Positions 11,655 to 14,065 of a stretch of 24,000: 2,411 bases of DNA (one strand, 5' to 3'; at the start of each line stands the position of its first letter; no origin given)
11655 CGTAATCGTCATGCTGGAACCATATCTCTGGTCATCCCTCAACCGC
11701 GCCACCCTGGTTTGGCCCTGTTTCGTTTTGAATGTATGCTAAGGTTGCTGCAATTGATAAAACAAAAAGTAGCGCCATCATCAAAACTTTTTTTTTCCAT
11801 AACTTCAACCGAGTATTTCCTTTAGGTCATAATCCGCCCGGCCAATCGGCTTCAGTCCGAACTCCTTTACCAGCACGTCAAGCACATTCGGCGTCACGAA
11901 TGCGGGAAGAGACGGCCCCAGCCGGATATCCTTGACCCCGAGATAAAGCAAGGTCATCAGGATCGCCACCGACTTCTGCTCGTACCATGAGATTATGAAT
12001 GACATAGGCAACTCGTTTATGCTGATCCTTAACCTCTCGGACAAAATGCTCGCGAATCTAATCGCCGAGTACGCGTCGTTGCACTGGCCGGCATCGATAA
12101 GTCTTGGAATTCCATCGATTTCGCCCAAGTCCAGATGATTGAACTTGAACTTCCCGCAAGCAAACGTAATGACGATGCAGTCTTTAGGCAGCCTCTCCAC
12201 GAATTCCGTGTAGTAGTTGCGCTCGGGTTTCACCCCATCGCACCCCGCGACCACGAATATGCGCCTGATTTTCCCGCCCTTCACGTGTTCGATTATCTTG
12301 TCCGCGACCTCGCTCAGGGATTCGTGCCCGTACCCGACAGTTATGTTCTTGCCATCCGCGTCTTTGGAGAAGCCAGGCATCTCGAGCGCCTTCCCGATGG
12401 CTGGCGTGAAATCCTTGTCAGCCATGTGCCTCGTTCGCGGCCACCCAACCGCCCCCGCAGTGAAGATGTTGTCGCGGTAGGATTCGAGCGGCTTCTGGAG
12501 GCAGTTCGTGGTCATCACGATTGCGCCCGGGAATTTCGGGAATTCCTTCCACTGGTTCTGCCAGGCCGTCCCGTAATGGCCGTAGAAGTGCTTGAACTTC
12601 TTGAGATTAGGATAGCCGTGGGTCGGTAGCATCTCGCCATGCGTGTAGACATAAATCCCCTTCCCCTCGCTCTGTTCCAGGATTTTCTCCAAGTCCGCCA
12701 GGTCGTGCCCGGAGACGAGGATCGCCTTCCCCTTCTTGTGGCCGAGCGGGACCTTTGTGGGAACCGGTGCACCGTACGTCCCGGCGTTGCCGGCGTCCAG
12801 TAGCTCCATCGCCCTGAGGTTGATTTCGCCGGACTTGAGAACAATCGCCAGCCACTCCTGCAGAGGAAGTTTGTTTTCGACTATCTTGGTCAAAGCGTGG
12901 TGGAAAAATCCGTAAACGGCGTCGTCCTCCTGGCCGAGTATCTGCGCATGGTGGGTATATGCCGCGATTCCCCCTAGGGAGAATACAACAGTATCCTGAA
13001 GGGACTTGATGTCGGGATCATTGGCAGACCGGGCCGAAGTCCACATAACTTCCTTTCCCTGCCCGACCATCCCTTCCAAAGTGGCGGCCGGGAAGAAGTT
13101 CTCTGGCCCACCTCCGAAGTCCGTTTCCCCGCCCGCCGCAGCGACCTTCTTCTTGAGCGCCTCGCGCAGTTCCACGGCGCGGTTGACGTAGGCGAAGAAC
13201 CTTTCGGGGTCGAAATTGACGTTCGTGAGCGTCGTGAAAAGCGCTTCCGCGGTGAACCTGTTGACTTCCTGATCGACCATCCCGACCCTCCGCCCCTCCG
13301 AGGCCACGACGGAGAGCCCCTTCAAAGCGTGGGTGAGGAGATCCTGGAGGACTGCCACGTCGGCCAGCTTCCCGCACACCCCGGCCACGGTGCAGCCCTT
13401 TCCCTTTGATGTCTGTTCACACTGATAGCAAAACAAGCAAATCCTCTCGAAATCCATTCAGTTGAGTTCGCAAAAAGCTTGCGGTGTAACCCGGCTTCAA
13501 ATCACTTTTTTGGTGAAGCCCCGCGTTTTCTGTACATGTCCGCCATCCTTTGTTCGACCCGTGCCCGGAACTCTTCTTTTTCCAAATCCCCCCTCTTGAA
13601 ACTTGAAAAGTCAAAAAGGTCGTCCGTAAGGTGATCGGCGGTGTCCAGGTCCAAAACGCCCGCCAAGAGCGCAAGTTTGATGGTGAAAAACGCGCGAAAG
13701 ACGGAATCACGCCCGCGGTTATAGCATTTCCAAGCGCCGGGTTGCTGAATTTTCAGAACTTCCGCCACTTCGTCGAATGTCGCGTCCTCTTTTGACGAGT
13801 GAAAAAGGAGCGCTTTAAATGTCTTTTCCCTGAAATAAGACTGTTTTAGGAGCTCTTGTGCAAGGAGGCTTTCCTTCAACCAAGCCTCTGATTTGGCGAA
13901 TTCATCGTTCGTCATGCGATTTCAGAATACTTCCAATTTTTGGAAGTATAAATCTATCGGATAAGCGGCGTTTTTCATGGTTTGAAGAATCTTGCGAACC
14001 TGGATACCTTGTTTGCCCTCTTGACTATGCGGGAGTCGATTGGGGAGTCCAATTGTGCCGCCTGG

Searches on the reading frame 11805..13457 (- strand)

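Call 3: search_protein_families(library=pfam, proteins=[window:11805-13457:-], max_evalue=0.1)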
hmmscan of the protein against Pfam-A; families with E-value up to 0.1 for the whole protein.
window:11805-13457:- (550 aa): 1 family
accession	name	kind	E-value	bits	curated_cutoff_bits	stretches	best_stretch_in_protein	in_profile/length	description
PF03063.25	Prismane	-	2.8e-156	521.6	27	1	8-546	1-513/513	Prismane/CO dehydrogenase family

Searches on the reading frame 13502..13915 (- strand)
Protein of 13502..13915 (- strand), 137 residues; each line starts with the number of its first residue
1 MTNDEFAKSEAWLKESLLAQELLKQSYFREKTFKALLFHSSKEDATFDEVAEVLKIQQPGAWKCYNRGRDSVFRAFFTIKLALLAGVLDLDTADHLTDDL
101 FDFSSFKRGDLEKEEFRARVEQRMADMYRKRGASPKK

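Call 3: search_protein_families(library=pfam, proteins=[window:13502-13915:-], max_evalue=0.1)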
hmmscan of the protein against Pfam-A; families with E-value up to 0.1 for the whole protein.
window:13502-13915:- (137 aa): 1 family
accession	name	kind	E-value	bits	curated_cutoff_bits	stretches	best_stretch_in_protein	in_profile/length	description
PF12654.12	DUF3786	-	0.016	15.2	27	0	87-131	58-101/176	Domain of unknown function (DUF3786)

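Call 4: search_protein_families(library=padloc, proteins=[window:13502-13915:-], max_evalue=0.1)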
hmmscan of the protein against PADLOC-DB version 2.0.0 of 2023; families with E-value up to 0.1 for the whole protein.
window:13502-13915:- (137 aa): 0 families

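Call 19: find_homologous_proteins(query=window:13502-13915:-)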
Query window:13502-13915:- (137 aa): 4 proteins with E <= 0.001 among 50 candidates.
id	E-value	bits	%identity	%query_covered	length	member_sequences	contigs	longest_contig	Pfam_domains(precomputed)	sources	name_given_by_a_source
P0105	2.3e-83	295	100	100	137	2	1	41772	-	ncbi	-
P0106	8.8e-58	212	72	100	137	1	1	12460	-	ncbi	-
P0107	2.5e-51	191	63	100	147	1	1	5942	-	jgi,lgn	jgi:hypothetical protein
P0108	3.4e-32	129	50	94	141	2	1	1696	-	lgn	-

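Call 23: search_protein_families(library=ncbifam, proteins=[window:13502-13915:-], max_evalue=0.1)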
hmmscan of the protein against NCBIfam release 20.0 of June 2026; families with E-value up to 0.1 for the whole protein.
window:13502-13915:- (137 aa): 0 families

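Call 24: search_protein_families(library=phrogs, proteins=[window:13502-13915:-], max_evalue=0.1)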
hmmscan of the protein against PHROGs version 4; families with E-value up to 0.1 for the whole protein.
window:13502-13915:- (137 aa): 0 families

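Call 36: search_solved_structures(query=A3, max_evalue=10, show_alignments=3)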
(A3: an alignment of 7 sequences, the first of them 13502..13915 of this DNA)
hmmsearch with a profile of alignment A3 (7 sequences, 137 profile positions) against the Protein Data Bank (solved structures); distinct sequences matched with E-value up to 10: 1.
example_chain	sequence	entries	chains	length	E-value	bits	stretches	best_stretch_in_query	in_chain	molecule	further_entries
7xvi_A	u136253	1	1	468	0.7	12.8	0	27-74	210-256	PITG_15142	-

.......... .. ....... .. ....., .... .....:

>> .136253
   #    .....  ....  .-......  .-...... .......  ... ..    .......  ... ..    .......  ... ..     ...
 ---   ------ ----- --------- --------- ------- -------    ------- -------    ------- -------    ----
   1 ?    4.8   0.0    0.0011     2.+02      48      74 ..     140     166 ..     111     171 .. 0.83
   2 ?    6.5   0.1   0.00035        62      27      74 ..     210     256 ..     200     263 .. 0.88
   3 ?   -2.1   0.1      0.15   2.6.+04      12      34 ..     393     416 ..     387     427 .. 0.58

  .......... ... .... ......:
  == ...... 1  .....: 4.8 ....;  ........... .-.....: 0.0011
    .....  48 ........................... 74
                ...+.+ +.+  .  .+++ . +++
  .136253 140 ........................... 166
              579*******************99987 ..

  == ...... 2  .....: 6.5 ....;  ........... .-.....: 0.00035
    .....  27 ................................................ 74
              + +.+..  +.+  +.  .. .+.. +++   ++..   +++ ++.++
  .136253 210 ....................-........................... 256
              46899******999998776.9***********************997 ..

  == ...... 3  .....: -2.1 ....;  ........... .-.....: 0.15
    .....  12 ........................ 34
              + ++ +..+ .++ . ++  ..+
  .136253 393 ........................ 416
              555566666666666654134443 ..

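Call 44: search_protein_families(library=pfam, alignment_id=A4, max_evalue=10)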
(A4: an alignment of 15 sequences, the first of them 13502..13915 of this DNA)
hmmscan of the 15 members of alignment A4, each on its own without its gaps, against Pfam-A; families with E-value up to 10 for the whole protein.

A. member 1, window:13502-13915:- (137 aa): 1 family
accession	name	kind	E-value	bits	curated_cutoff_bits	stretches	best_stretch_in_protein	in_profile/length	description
PF12654.12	DUF3786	-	0.016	15.2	27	1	87-131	58-101/176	Domain of unknown function (DUF3786)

B. families by the number of members that match (of 15 scanned): 25 families
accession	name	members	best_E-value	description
PF23741.1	DUF7164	2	0.00086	Domain of unknown function (DUF7164)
PF13404.12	HTH_AsnC-type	2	0.0013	AsnC-type helix-turn-helix domain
PF13635.12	DUF4143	2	0.015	Domain of unknown function (DUF4143)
PF10505.14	NARG2_C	2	0.02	NMDA receptor-regulated gene protein 2 C-terminus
PF04545.22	Sigma70_r4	2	0.022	Sigma-70, region 4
PF11242.13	DUF2774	2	0.056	Protein of unknown function (DUF2774)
PF22980.2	Myb_DNA-bind_8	2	0.11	Myb-like DNA-binding domain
PF13412.12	HTH_24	1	0.002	Winged helix-turn-helix DNA-binding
PF12802.13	MarR_2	1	0.0025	MarR family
PF13613.12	HTH_Tnp_4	1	0.007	Helix-turn-helix of DDE superfamily endonuclease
PF08279.18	HTH_11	1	0.0088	HTH domain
PF12654.12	DUF3786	1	0.016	Domain of unknown function (DUF3786)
PF13384.12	HTH_23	1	0.016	Homeodomain-like domain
PF09339.16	HTH_IclR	1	0.022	IclR helix-turn-helix domain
PF08281.18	Sigma70_r4_2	1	0.033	Sigma-70, region 4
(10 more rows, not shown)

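Call 82: predict_structure(alignment_id=A6)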
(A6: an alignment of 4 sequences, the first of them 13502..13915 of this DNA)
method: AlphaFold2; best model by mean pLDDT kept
length: 137 residues; sequences in the alignment: 4
mean_pLDDT: 53.6   pTM: 0.44
mean pLDDT of the five models: 53.6, 52.7, 49.0, 47.5, 45.8
residues with pLDDT >= 90: 0; 70-90: 33; 50-70: 33; < 50: 71
segments of 3 or more residues with pLDDT < 50: 8-68, 133-137
pLDDT, mean of each block of 10 residues (from residue 1): 46 41 39 36 43 43 45 56 57 75 73 78 70 47
secondary structure, 60 per line:
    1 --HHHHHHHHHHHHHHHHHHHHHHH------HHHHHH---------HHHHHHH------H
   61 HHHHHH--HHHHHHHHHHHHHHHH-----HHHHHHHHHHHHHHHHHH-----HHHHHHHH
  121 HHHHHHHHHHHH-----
elements in order: H3-25 H32-37 H47-53 H60-66 H69-84 H90-107 H113-132
